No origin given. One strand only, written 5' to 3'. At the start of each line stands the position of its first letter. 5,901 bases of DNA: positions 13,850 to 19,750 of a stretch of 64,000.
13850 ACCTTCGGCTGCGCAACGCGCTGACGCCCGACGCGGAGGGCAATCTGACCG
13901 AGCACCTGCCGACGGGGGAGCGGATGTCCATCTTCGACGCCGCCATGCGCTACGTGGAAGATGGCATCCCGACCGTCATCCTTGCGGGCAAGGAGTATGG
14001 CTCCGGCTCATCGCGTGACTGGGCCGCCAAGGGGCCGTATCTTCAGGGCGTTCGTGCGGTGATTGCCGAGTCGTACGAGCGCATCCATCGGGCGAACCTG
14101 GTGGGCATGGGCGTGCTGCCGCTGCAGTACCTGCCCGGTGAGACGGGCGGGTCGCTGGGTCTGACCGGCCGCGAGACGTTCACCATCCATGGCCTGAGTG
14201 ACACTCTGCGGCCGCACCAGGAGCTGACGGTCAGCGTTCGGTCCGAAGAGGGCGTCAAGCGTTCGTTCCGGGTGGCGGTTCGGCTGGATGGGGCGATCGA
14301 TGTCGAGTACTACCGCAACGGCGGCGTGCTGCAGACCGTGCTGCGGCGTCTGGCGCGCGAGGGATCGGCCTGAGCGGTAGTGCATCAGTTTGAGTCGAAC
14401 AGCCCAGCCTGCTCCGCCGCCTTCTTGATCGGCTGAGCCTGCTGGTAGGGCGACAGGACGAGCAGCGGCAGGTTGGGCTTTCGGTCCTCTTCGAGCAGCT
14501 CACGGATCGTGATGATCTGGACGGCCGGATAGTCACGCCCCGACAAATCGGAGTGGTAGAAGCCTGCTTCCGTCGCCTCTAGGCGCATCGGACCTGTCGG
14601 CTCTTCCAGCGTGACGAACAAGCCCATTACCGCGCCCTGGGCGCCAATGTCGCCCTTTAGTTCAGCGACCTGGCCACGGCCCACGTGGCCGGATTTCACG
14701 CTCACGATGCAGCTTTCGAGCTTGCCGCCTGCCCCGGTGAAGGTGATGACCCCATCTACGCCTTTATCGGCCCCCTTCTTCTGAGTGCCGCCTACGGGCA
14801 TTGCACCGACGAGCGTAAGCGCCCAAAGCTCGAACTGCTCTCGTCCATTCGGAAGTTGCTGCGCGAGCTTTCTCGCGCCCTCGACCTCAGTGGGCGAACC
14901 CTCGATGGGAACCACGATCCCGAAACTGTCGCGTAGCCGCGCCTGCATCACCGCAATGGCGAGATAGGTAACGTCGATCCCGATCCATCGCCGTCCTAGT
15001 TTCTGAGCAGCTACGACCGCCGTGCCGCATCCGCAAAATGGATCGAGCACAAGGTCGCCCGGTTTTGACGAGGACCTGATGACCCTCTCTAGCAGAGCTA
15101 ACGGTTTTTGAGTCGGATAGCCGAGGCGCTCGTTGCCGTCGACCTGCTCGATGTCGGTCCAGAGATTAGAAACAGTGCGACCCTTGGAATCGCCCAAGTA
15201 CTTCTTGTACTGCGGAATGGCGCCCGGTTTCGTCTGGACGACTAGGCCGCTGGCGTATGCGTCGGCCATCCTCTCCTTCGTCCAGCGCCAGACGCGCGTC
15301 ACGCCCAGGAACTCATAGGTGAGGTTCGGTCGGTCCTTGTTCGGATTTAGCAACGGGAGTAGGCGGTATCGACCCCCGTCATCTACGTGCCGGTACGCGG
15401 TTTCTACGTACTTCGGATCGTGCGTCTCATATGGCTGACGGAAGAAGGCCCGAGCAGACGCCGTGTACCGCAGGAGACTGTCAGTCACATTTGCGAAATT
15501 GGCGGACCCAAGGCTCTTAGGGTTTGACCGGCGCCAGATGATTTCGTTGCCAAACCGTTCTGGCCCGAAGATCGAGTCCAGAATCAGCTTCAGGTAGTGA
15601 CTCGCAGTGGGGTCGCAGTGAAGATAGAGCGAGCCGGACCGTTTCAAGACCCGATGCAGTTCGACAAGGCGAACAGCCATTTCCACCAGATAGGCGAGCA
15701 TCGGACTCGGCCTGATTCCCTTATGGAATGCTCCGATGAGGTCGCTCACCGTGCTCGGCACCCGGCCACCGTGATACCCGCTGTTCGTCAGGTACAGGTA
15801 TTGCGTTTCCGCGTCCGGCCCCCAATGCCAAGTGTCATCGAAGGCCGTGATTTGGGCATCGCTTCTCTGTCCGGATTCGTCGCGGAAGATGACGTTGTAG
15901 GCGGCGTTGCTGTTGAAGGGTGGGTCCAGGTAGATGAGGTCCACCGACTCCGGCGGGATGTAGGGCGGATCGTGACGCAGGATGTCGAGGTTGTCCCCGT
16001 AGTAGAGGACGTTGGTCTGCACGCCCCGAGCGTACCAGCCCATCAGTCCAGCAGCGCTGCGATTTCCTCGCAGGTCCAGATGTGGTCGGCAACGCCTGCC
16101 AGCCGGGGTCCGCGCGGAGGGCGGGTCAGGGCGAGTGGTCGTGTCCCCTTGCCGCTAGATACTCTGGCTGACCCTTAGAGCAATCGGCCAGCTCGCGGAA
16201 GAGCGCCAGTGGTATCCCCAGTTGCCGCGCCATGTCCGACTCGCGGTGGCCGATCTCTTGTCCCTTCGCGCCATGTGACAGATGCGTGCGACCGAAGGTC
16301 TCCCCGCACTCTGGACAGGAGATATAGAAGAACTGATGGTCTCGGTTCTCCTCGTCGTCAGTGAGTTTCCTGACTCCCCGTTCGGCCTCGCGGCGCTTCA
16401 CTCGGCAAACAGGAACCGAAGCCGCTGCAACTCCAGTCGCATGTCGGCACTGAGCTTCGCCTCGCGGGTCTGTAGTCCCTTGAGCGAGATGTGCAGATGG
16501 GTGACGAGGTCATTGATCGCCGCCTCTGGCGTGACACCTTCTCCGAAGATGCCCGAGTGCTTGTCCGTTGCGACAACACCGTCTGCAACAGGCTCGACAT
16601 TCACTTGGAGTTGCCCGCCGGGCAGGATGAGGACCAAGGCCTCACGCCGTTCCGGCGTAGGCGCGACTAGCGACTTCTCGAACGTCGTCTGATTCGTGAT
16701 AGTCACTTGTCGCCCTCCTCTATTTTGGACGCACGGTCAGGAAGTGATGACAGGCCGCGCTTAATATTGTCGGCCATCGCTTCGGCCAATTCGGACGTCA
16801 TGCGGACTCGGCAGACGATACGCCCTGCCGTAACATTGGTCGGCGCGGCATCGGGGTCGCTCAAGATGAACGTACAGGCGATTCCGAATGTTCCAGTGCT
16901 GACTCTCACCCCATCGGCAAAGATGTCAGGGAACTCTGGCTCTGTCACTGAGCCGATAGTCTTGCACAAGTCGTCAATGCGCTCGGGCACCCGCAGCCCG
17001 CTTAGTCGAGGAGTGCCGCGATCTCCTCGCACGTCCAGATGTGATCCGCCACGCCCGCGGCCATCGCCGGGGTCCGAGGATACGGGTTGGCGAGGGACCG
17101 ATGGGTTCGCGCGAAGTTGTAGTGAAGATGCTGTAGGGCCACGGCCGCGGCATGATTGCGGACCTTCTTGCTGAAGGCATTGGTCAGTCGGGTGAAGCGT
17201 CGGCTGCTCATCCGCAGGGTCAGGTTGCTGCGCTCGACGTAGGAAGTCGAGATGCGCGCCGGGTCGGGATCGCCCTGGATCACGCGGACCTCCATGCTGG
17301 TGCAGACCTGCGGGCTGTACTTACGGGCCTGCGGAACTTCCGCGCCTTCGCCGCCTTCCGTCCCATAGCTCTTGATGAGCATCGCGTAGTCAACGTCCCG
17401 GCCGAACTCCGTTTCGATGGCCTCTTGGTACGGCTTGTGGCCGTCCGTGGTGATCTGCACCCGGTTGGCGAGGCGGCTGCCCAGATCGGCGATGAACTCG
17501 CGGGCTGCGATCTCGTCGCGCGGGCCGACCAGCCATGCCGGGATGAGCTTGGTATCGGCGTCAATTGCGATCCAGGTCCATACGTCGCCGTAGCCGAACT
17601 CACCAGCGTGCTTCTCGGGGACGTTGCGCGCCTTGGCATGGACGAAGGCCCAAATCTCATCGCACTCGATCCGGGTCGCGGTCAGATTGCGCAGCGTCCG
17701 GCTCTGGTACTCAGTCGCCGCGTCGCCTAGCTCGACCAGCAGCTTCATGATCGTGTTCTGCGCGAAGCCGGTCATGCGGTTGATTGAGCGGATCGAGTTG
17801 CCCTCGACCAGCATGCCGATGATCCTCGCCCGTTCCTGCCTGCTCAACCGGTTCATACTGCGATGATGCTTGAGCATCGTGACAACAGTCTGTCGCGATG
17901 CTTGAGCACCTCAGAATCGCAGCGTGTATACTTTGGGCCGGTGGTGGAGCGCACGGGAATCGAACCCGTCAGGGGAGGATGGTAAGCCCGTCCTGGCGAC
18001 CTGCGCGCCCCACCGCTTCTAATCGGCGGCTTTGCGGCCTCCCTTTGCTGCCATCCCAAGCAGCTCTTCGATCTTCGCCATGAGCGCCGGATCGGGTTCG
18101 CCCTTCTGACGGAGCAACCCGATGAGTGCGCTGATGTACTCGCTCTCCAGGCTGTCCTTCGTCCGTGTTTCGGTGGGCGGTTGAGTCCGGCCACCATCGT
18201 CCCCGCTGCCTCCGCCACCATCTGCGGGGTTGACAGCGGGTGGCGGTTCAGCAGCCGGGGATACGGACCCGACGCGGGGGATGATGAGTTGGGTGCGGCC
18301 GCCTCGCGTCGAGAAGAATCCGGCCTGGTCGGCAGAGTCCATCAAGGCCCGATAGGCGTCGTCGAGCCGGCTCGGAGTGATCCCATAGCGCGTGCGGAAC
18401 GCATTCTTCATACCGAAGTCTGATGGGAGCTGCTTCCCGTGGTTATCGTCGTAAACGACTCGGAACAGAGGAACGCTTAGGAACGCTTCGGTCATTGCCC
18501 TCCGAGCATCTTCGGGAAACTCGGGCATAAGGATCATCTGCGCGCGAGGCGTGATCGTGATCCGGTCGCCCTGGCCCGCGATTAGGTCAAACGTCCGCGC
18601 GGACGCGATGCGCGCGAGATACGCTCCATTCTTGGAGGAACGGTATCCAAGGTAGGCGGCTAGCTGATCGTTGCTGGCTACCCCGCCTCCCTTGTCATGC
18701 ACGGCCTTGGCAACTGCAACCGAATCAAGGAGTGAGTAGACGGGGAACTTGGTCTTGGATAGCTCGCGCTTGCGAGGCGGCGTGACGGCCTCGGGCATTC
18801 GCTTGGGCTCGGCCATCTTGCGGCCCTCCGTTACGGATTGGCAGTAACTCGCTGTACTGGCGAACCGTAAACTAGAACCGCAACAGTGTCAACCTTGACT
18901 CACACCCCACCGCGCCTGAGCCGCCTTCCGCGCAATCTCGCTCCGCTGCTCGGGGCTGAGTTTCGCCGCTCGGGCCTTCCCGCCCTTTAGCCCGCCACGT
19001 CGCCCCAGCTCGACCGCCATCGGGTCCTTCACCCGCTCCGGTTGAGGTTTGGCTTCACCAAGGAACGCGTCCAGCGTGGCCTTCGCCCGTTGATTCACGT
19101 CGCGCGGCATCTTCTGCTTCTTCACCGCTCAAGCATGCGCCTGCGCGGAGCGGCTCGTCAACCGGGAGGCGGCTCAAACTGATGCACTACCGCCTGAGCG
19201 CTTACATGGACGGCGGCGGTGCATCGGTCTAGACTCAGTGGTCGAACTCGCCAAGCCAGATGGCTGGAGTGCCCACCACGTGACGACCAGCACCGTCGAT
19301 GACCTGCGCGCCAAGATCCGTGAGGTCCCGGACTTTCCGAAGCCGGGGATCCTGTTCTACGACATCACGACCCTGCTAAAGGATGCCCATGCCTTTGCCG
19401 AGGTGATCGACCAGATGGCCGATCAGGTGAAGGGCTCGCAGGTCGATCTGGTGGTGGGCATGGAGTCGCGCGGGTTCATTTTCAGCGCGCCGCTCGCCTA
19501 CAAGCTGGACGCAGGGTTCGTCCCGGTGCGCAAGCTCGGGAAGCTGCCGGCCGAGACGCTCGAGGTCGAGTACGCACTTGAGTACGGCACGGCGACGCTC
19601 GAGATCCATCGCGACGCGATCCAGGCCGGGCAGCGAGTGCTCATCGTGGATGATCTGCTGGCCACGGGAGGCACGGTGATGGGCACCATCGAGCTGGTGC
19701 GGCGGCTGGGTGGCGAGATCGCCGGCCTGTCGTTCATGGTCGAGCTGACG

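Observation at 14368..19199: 4.8-kb IS1-family cargo-carrying IS inserted exactly on the acnA stop codon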

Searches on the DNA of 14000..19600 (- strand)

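Call 9: search_rna_families(source=window, start=14000, end=19600, threshold=evalue, max_evalue=1, show_alignments=3)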
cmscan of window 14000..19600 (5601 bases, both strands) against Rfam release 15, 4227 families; matches with E-value up to 1: 1.
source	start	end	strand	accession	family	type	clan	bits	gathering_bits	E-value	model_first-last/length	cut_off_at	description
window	17945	18012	-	RF01852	tRNA-Sec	Gene; tRNA;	CL00001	22.6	47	0.5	1-91/91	no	Selenocysteine transfer RNA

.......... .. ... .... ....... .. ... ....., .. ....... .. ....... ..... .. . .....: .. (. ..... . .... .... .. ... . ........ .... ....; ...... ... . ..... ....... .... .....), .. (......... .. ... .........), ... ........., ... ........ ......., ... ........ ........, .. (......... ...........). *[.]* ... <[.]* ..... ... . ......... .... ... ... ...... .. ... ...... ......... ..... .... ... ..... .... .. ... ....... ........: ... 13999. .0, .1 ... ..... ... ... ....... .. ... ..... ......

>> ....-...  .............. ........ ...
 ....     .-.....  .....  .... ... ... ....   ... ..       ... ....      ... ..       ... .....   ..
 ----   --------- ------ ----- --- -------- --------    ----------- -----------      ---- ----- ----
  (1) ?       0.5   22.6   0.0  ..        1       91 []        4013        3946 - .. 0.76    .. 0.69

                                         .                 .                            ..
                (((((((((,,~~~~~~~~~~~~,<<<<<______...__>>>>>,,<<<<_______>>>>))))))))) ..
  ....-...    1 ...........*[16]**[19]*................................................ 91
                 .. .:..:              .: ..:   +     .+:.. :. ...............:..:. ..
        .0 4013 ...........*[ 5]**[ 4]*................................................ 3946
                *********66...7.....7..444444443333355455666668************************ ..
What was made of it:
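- On tRNA (for the element at 17942-18011): The best Rfam hit is tRNA-Sec at 22.6 bits against a gathering score of 47 (call 9).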

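Call 35: search_rna_families(sources=[L005, L007, L002, L004], threshold=gathering, show_alignments=4)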
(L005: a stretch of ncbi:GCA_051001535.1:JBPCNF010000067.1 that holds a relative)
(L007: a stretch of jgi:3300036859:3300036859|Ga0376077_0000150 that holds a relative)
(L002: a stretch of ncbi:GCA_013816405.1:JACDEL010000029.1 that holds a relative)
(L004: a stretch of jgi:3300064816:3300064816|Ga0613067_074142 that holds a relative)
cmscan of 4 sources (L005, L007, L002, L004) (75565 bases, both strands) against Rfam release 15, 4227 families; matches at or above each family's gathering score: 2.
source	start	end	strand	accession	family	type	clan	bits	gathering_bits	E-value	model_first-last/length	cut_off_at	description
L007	19606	19678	-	RF00005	tRNA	Gene; tRNA;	CL00001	70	29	3.7e-13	1-71/71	no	tRNA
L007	9846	9912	+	RF00005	tRNA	Gene; tRNA;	CL00001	31.9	29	0.011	1-71/71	no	tRNA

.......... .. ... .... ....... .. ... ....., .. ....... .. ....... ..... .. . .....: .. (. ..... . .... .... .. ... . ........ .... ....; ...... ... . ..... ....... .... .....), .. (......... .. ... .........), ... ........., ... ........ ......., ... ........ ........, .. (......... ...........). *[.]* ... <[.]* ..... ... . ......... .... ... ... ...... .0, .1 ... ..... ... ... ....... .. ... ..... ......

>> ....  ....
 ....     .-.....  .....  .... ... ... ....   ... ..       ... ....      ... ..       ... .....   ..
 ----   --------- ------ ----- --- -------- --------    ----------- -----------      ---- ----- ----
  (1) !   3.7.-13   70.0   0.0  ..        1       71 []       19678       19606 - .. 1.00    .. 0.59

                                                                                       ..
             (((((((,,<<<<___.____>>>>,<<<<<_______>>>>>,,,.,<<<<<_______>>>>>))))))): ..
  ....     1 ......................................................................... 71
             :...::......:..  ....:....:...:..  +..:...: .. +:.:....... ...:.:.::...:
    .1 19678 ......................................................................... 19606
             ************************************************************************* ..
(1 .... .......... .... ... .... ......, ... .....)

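Call 60: build_rna_model(alignment_id=A3, structure=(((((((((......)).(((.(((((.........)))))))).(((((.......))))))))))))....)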
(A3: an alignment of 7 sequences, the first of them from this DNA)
Model R1 built from alignment A3 (7 sequences, 73 columns); structure: as given.
model positions 71; base pairs 22; branch points 2; effective number of sequences 2.05; information 0.793 bits per position. Calibrated on 0.2 Mb of random sequence (short: E-values are rough).
structure used (alignment columns):
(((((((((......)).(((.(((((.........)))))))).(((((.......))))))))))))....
